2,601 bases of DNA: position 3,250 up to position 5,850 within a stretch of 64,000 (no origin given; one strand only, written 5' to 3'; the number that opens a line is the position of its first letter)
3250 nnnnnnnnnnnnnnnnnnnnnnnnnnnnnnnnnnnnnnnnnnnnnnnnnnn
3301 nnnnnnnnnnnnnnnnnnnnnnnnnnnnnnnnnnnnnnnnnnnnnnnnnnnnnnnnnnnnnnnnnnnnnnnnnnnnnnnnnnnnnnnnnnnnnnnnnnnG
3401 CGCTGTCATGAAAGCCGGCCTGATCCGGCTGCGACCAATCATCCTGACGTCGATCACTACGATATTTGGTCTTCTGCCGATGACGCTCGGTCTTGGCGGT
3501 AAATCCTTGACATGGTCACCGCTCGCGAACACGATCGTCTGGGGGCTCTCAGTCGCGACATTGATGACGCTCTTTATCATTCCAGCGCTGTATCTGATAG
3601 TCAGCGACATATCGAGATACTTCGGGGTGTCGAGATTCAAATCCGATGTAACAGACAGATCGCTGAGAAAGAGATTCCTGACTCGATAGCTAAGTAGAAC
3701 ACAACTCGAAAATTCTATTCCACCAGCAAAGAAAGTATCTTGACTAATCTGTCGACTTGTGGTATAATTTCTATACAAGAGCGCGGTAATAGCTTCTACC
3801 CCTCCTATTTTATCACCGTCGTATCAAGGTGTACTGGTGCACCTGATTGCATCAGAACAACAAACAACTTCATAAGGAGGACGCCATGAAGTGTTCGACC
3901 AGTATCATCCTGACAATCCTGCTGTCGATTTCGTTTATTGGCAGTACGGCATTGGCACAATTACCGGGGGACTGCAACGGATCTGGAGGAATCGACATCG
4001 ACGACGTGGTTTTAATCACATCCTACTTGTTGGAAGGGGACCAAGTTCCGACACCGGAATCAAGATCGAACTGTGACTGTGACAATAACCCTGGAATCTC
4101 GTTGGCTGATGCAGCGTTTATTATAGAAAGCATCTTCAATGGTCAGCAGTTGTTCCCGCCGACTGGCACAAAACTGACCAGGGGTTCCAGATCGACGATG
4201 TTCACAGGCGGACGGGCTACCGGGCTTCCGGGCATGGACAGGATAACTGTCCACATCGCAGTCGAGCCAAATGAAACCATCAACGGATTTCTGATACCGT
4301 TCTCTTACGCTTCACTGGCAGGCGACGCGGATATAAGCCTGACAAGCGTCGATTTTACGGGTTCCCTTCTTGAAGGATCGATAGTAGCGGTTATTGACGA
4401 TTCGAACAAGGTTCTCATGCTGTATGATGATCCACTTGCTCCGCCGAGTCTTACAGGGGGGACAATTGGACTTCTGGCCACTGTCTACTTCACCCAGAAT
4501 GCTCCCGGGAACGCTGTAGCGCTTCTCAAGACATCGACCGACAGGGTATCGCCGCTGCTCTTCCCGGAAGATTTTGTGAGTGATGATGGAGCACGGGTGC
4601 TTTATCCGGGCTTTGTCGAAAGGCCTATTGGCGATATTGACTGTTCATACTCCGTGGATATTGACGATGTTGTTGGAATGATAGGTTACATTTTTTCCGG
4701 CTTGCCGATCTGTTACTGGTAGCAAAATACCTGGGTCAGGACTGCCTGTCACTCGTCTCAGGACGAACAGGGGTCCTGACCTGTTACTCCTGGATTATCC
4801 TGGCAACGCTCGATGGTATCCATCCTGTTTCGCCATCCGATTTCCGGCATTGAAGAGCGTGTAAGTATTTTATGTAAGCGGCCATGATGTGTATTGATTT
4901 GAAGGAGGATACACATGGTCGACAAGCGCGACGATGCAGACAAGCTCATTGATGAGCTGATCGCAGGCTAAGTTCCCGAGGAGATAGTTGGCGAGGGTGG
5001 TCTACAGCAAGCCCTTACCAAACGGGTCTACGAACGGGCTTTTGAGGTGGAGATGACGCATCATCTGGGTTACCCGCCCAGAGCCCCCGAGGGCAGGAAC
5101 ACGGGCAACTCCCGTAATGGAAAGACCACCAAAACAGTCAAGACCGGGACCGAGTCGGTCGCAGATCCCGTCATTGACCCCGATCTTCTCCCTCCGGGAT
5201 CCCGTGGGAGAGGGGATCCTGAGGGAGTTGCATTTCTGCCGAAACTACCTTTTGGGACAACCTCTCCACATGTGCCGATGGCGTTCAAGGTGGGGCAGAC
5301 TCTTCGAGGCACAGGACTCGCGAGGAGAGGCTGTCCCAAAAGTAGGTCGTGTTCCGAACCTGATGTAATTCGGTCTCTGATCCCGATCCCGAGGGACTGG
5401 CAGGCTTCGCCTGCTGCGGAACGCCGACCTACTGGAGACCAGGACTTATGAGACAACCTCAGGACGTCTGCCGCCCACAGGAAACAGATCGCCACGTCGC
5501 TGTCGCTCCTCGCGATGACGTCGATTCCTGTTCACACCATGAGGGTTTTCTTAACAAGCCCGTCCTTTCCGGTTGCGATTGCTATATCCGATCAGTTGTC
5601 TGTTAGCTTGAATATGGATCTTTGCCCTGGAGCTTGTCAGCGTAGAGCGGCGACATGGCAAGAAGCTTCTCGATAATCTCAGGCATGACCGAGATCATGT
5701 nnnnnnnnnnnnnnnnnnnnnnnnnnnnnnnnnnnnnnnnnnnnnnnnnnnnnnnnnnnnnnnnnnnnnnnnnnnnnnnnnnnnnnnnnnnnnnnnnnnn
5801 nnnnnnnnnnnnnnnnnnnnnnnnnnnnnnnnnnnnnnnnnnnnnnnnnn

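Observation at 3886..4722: Small secreted dockerin-cohesin-dockerin adaptor beside an IS256 remnant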

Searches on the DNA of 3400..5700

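Call 48: search_rna_families(source=window, start=3400, end=5700, threshold=evalue, max_evalue=1)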
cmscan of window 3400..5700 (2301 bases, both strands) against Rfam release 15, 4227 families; matches with E-value up to 1: 2.
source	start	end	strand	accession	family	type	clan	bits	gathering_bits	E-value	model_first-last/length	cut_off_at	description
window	3476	3530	+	RF01129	sR44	Gene; snRNA; snoRNA; CD-box;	-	16.8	45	0.45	1-55/55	no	Small nucleolar RNA sR44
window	3677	3815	-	RF02111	IS009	Gene;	-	15.7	117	0.91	1-199/199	no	IS009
